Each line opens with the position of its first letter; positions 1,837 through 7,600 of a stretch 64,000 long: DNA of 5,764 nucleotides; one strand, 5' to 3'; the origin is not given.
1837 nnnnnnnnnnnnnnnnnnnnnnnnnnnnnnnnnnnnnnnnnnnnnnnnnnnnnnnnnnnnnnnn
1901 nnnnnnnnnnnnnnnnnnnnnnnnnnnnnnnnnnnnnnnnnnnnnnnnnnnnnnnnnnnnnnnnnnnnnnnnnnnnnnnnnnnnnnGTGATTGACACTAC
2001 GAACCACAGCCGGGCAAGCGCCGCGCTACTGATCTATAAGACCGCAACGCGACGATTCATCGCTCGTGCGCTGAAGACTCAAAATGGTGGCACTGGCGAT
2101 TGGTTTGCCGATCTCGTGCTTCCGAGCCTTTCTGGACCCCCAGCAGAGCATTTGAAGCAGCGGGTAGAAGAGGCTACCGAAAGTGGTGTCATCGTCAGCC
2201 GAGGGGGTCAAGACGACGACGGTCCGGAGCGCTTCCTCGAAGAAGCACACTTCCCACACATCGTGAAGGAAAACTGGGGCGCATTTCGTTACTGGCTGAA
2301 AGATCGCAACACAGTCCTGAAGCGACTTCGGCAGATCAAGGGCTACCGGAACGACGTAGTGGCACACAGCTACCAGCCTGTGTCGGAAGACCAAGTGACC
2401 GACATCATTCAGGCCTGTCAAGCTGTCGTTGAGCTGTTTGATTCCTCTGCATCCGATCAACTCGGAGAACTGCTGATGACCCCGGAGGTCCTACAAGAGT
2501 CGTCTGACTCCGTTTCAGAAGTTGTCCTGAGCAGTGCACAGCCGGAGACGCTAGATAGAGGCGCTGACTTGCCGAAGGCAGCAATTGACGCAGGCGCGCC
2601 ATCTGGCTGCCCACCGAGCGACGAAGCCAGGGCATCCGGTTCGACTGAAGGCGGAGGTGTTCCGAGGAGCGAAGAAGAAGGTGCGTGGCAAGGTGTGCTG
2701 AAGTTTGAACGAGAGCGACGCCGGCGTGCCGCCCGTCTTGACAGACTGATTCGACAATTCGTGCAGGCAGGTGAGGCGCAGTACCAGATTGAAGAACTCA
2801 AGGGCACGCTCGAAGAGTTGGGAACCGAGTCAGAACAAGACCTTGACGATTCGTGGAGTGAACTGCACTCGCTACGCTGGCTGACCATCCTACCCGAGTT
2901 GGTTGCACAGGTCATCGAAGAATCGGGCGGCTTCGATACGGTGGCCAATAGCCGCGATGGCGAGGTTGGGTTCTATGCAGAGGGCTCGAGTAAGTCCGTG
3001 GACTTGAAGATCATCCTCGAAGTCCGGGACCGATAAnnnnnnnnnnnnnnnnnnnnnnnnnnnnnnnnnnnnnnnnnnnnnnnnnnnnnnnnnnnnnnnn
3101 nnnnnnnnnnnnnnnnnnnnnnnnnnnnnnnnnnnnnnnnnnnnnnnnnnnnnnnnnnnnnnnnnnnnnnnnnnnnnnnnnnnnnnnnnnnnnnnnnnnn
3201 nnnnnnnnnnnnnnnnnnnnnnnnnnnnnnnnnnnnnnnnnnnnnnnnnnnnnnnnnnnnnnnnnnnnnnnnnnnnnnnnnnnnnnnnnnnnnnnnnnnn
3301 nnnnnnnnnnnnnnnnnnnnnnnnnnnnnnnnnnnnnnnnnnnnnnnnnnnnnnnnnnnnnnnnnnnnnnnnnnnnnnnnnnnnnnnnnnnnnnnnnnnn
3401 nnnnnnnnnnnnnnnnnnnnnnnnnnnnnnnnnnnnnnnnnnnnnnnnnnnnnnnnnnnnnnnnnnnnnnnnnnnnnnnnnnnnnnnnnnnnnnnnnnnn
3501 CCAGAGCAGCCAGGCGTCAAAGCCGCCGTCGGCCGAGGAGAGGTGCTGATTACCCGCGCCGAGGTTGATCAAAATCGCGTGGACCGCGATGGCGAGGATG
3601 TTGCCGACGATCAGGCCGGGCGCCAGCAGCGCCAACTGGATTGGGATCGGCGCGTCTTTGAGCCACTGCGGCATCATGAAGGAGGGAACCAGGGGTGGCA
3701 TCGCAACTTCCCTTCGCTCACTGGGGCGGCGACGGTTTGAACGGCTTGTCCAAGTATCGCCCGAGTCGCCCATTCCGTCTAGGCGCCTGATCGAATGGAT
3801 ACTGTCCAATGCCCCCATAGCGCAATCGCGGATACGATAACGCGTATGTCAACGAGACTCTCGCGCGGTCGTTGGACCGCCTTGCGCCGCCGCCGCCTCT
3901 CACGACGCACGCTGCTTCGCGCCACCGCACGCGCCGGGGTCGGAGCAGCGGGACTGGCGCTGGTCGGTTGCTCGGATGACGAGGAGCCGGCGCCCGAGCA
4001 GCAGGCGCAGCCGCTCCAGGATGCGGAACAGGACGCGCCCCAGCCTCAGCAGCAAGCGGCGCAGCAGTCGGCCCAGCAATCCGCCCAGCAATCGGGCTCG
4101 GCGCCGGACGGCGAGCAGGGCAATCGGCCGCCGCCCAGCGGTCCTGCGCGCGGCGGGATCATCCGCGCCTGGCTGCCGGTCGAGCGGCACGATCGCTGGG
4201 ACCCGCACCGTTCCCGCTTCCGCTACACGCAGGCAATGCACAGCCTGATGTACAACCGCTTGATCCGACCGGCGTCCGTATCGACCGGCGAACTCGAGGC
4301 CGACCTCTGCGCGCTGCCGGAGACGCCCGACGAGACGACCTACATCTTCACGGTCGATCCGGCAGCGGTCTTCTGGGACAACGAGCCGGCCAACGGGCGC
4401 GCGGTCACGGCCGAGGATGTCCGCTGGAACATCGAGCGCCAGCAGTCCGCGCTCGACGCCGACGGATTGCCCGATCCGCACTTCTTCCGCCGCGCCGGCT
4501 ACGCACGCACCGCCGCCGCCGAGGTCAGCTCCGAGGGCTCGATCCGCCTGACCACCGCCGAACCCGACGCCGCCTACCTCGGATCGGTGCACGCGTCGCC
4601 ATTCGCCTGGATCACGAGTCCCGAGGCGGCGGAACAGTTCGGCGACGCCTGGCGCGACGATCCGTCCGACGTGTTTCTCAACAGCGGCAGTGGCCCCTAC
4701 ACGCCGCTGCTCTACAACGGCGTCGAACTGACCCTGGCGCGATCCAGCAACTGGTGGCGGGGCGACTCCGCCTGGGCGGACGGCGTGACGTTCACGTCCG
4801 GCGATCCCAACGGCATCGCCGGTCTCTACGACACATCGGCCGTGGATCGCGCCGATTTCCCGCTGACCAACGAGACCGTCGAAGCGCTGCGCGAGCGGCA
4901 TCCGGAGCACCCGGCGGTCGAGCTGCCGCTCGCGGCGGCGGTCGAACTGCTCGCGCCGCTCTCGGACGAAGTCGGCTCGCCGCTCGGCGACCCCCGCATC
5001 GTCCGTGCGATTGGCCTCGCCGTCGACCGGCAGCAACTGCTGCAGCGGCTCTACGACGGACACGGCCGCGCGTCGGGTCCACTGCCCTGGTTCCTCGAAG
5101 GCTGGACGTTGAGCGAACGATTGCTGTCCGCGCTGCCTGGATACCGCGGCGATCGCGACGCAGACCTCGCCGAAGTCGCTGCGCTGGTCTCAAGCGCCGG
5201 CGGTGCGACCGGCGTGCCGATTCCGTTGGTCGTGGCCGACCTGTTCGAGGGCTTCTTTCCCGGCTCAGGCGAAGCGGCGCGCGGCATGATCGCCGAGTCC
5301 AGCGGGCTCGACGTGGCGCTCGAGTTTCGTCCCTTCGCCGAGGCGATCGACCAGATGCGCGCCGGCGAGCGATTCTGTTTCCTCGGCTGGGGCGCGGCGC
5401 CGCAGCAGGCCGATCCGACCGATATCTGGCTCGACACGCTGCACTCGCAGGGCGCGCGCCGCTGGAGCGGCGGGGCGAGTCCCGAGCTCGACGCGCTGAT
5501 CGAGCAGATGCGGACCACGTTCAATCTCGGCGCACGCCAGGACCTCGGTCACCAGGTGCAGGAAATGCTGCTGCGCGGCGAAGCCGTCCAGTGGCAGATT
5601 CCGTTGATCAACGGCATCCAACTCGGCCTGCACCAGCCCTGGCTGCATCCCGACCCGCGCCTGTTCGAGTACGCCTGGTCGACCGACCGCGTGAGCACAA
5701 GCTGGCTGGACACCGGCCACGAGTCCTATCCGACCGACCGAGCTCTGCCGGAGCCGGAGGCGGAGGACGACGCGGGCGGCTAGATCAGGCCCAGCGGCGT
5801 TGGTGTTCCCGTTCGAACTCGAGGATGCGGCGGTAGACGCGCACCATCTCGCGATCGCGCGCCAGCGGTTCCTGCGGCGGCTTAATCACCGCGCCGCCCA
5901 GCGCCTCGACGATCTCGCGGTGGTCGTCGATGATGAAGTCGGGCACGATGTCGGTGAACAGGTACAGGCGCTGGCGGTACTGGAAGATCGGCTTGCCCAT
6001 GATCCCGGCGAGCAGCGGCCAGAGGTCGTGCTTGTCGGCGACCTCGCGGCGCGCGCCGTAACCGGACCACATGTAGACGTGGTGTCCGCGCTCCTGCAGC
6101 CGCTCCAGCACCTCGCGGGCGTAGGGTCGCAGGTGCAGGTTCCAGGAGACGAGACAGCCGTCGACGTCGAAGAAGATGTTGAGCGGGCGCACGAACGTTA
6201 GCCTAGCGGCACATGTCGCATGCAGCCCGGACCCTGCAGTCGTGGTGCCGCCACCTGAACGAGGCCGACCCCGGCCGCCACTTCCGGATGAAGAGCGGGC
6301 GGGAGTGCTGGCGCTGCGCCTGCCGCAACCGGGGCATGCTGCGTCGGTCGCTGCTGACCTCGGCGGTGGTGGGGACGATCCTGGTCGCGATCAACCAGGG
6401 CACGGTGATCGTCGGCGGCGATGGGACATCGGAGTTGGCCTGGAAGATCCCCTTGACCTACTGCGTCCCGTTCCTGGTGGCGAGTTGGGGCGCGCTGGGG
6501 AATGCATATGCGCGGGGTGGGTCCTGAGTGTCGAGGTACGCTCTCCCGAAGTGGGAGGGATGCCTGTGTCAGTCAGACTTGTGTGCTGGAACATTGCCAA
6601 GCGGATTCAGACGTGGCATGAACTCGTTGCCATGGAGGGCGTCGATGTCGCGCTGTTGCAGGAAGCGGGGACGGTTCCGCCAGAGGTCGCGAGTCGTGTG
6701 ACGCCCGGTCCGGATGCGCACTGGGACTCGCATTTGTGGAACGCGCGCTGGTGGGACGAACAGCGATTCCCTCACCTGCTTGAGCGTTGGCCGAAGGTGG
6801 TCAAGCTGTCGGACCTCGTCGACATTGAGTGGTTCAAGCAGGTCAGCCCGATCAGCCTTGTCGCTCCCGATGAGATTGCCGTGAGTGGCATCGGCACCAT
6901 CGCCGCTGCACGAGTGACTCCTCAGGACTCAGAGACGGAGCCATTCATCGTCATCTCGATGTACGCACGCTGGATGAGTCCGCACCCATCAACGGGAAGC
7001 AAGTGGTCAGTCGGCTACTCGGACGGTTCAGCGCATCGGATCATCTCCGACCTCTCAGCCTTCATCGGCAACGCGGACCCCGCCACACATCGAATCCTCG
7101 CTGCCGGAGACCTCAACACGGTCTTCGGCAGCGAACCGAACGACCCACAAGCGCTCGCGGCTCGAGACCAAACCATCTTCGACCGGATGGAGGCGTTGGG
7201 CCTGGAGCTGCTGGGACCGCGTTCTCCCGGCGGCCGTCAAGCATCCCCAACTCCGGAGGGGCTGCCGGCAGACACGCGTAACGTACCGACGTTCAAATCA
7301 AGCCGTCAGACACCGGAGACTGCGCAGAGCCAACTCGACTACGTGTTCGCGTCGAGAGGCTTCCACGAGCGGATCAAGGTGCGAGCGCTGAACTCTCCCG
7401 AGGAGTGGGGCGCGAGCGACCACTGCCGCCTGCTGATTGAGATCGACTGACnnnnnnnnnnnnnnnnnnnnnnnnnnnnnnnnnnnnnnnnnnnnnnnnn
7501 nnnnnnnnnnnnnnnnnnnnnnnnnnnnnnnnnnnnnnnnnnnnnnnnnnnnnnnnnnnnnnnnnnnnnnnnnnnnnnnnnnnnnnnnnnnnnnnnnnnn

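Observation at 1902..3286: Low-GC 1.36-kb islet with a lone Swt1-like HEPN gene, inserted at the 3' end of the dienelactone hydrolase gene between perfect 23-bp direct repeats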

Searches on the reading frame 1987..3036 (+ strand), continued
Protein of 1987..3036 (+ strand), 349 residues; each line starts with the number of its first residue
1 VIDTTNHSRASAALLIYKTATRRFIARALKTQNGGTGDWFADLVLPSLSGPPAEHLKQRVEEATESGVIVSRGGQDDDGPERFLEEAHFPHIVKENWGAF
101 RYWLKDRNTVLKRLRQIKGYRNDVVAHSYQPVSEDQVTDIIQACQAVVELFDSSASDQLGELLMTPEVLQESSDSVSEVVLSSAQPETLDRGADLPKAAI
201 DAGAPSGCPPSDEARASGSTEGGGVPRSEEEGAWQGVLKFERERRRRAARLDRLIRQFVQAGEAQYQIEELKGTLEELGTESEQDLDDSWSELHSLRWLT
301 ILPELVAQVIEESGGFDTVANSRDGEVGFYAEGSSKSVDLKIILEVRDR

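Call 66: search_protein_families(library=pfam, alignment_id=A2, max_evalue=1)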
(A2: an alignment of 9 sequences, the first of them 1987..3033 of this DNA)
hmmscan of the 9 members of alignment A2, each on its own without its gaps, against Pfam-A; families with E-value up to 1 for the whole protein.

A. member 1, window:1987-3033:+ (349 aa): 1 family
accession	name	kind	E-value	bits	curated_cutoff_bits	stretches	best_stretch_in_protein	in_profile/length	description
PF01934.22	HepT-like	-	0.014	15.5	23.5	1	112-144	78-109/120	Ribonuclease HepT-like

B. families by the number of members that match (of 9 scanned): 23 families
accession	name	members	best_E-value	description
PF01337.24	Barstar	3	0.00034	Barstar (barnase inhibitor)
PF18731.6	HEPN_Swt1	1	0.00041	Swt1-like HEPN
PF25186.1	Tad4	1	0.0039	Type I Thoeris inhibitor Tad4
PF10267.14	Tmemb_cc2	1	0.0047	Predicted transmembrane and coiled-coil 2 protein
PF13870.11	CCDC113_CCDC96_CC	1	0.0086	CCDC113/CCDC96, coiled-coil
PF01934.22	HepT-like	1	0.014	Ribonuclease HepT-like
PF18735.6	HEPN_RiboL-PSP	1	0.015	RiboL-PSP-HEPN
PF12029.13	DUF3516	1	0.021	Domain of unknown function (DUF3516)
PF25764.1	KIF21A_4th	1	0.04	KIF21A-like domain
PF05400.18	FliT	1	0.048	Flagellar protein FliT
PF02151.25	UVR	1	0.051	UvrB/uvrC motif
PF11390.13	FdsD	1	0.054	NADH-dependant formate dehydrogenase delta subunit FdsD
PF16833.10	EKLF_TAD2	1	0.058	Erythroid krueppel-like transcription factor, transactivation 2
PF06730.16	FAM92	1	0.069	FAM92 protein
PF20185.3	DUF6548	1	0.082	Family of unknown function (DUF6548)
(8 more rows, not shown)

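Call 69: search_protein_families(library=pfam, proteins=[P0001, P0002, P0003, P0004, P0005, P0006, P0007, P0008], max_evalue=0.05)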
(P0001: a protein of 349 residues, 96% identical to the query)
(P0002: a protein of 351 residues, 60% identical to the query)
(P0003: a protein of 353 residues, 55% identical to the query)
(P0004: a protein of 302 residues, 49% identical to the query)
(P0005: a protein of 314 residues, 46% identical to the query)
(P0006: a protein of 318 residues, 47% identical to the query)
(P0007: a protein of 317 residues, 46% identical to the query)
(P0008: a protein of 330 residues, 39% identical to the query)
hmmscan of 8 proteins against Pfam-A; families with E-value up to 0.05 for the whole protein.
P0001 (349 aa): 0 families

P0002 (351 aa): 2 families
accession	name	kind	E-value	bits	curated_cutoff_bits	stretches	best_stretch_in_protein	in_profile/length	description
PF10267.14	Tmemb_cc2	-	0.0047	16.6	32.8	1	140-279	111-244/397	Predicted transmembrane and coiled-coil 2 protein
PF18735.6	HEPN_RiboL-PSP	-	0.015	15.7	28.4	0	112-155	144-188/191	RiboL-PSP-HEPN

P0003 (353 aa): 3 families
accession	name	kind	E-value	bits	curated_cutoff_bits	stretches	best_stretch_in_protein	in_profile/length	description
PF01337.24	Barstar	-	0.002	18.5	23.4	1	85-116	23-54/96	Barstar (barnase inhibitor)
PF25764.1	KIF21A_4th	-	0.04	14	33.1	0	235-273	93-131/183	KIF21A-like domain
PF05400.18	FliT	-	0.048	14.9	29.5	0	232-275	8-50/85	Flagellar protein FliT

P0004 (302 aa): 0 families

P0005 (314 aa): 1 family
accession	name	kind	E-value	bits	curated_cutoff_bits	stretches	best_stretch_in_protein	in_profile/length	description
PF13870.11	CCDC113_CCDC96_CC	-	0.0086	16.2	31.6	1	208-263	14-69/177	CCDC113/CCDC96, coiled-coil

P0006 (318 aa): 1 family
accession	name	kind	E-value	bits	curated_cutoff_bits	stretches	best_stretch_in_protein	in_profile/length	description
PF18731.6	HEPN_Swt1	-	0.00041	21.1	27.5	1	8-145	1-112/115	Swt1-like HEPN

P0007 (317 aa): 2 families
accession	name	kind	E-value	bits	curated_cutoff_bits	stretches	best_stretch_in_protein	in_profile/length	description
PF01337.24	Barstar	-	0.00034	21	23.4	1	77-112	20-54/96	Barstar (barnase inhibitor)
PF12029.13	DUF3516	-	0.021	14.3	25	1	105-223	271-388/464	Domain of unknown function (DUF3516)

P0008 (330 aa): 1 family
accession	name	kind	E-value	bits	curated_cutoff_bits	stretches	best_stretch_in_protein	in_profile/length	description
PF25186.1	Tad4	-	0.0039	17.9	25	1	199-244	16-61/113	Type I Thoeris inhibitor Tad4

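Call 79: search_protein_families(library=padloc, proteins=[P0002, P0003, P0005, P0006, P0008], max_evalue=0.01)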
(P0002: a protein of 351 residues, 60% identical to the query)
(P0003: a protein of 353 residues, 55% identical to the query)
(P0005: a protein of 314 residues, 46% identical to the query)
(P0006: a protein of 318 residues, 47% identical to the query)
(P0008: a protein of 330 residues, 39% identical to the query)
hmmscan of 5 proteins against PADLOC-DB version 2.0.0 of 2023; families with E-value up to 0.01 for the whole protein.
P0002 (351 aa): 2 families
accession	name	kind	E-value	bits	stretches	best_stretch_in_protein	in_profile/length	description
PDLC04592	PDC-M34B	-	0.0025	15.5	1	4-130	55-170/192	-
PDLC04591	PDC-M34B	-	0.0041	15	0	4-119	48-154/185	-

P0003 (353 aa): 2 families
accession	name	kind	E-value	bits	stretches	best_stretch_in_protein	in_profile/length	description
PDLC04592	PDC-M34B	-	6e-05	20.8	1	13-129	64-170/192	-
PDLC04591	PDC-M34B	-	0.0078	14.1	0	8-130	52-165/185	-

P0005 (314 aa): 2 families
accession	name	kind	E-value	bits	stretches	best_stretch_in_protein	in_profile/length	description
PDLC04592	PDC-M34B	-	2.6e-08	31.8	1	11-136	62-175/192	-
PDLC04591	PDC-M34B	-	0.0002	19.3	1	15-129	59-163/185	-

P0006 (318 aa): 3 families
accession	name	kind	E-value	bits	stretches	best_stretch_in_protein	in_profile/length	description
PDLC04592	PDC-M34B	-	6.4e-05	20.7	1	6-137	61-180/192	-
PDLC00512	JetC1|JetC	-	0.00016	17.8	1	206-260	234-288/1123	DUF3584 domain; MukB-like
PDLC00518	JetC1|JetC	-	0.00051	16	1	216-263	246-293/1112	DUF3584 domain; MukB-like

P0008 (330 aa): 1 family
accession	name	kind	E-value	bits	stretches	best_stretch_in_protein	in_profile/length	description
PDLC04592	PDC-M34B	-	0.0015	16.3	1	14-130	65-170/192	-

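Call 80: find_encoding_contigs(protein=window:1987-3036:+, flank=4000, max_places=10)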
Protein window:1987-3036:+ (349 aa): 3 contigs read that carry it; 2 places shown.
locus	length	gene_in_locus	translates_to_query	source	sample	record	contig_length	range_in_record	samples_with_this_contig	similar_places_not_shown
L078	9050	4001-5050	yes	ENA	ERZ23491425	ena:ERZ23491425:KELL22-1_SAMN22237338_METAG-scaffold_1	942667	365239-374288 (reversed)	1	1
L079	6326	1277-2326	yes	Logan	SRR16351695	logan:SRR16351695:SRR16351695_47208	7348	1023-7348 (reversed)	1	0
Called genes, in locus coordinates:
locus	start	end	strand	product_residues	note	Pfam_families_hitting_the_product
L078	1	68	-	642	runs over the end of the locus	PF01512:Complex1_51K, PF10531:SLBB (weak), PF10589:NADH_4Fe-4S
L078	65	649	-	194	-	PF01257:2Fe-2S_thioredx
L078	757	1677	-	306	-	PF24684:Vgb_lyase (faint), PF08450:SGL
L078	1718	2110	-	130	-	-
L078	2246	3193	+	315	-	PF00106:adh_short, PF08659:KR, PF13561:adh_short_C2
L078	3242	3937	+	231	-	PF12740:PETase (weak), PF01738:DLH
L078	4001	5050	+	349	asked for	-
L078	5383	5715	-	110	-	-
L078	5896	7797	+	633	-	-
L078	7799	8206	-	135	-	-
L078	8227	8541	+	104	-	-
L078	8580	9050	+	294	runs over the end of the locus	PF03372:Exo_endo_phos (faint)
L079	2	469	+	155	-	?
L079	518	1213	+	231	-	PF12740:PETase (weak), PF01738:DLH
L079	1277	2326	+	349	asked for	-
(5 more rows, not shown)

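Call 81: list_cluster_members(proteins=[P0001, window:1987-3033:+])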
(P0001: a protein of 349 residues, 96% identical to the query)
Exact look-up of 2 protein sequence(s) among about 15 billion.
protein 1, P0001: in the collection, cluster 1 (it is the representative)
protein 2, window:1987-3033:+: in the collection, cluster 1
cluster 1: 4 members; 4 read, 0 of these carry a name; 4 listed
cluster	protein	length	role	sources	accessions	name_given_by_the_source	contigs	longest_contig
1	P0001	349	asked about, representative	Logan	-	-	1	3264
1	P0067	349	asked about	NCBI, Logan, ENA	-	-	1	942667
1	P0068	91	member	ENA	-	-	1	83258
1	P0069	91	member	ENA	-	-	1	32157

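Call 83: find_encoding_contigs(protein=P0068, flank=4000, max_places=4)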
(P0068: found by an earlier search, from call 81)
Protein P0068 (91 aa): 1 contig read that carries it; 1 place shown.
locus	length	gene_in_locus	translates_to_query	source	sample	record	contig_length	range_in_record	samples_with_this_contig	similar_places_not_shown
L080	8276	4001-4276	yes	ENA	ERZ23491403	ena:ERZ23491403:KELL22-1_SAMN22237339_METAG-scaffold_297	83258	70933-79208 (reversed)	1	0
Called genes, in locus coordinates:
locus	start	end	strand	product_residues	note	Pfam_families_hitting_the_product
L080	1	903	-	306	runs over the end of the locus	PF24684:Vgb_lyase (faint), PF08450:SGL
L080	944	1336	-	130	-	-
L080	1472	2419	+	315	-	PF00106:adh_short, PF08659:KR, PF13561:adh_short_C2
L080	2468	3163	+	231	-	PF12740:PETase (weak), PF01738:DLH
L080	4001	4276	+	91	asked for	-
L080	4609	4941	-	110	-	-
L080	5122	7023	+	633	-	-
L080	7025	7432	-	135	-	-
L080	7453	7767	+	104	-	-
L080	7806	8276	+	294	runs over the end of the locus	PF03372:Exo_endo_phos (faint)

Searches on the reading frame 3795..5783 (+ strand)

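Call 47: search_protein_families(library=pfam, proteins=[window:3795-5783:+], max_evalue=0.001)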
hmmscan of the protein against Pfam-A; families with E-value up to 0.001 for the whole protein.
window:3795-5783:+ (662 aa): 1 family
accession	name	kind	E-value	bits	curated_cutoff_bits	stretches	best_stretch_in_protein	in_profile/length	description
PF00496.27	SBP_bac_5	-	3.1e-18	66.5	32.4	1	177-431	13-248/368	Bacterial extracellular solute-binding proteins, family 5 Middle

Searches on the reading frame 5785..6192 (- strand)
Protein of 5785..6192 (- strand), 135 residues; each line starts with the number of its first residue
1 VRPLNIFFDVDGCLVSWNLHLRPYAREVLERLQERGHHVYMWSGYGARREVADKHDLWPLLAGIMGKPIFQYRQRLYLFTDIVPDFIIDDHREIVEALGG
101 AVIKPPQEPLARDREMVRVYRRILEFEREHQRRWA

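Call 47: search_protein_families(library=pfam, proteins=[window:5785-6192:-], max_evalue=0.001)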
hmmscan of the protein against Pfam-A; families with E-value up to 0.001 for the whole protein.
window:5785-6192:- (135 aa): 1 family
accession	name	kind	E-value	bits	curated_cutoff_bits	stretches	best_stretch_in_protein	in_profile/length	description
PF08282.18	Hydrolase_3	-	5.5e-05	23.5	20.9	1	6-44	1-39/255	haloacid dehalogenase-like hydrolase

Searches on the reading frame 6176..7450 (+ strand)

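Call 47: search_protein_families(library=pfam, proteins=[window:6176-7450:+], max_evalue=0.001)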
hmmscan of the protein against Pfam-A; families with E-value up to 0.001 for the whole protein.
window:6176-7450:+ (424 aa): 1 family
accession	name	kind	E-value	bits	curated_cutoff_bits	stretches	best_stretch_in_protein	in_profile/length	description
PF03372.29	Exo_endo_phos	-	3.5e-05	24.1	24.5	1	138-416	3-225/225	Endonuclease/Exonuclease/phosphatase family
